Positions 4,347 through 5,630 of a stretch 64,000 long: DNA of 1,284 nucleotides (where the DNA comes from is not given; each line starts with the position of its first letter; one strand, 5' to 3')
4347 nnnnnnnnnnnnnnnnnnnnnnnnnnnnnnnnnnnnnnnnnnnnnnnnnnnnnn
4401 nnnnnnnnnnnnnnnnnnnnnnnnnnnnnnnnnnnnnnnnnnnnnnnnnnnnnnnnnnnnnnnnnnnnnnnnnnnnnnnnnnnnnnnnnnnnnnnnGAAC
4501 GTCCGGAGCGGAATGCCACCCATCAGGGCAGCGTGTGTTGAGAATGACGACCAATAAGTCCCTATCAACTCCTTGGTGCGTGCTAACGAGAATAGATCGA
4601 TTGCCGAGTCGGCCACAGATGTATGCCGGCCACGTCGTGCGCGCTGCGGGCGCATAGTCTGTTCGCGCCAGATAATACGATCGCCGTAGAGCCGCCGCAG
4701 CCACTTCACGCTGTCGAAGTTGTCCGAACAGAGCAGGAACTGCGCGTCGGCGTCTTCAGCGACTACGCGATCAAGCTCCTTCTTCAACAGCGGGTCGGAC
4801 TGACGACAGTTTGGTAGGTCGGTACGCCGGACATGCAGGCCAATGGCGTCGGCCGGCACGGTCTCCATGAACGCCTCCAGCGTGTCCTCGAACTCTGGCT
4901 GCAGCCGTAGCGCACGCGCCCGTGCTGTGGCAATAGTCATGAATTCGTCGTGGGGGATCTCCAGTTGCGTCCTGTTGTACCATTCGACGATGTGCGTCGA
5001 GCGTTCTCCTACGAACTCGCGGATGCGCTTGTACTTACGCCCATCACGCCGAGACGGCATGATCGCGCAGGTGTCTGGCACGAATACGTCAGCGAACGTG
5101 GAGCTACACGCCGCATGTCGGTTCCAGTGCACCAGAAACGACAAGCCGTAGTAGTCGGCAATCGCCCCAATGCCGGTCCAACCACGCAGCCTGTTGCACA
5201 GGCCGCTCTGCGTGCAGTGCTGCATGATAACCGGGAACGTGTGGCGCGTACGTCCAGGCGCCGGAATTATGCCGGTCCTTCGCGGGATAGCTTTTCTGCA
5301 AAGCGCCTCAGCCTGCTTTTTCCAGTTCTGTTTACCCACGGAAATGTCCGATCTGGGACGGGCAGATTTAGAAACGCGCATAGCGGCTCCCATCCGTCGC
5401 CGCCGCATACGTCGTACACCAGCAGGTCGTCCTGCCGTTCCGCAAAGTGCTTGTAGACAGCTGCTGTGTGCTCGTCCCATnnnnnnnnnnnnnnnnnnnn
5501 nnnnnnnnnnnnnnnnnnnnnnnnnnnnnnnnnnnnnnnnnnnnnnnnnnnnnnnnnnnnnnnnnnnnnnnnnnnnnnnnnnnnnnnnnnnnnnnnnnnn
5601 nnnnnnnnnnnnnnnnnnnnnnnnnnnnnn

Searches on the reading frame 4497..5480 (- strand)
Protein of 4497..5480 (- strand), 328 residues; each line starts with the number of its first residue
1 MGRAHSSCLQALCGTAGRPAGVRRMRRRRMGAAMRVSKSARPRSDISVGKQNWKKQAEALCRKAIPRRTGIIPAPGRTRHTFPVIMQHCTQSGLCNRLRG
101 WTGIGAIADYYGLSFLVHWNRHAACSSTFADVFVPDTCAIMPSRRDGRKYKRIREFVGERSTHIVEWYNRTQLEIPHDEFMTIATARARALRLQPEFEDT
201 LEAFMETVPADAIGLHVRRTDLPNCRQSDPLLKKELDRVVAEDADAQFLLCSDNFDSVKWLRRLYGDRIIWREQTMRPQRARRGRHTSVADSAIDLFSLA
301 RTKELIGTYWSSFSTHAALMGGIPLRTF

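Call 16: search_protein_families(library=phrogs, proteins=[window:4497-5480:-], max_evalue=0.01)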
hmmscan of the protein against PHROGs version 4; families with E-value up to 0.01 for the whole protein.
window:4497-5480:- (328 aa): 2 families
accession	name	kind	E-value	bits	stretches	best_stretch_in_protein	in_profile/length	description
phrog_32718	-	unknown function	0.0021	18.4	1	190-323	146-269/291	-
phrog_2644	-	moron, auxiliary metabolic gene and host takeover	0.0026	18.6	1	183-276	109-204/265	glycosyltransferase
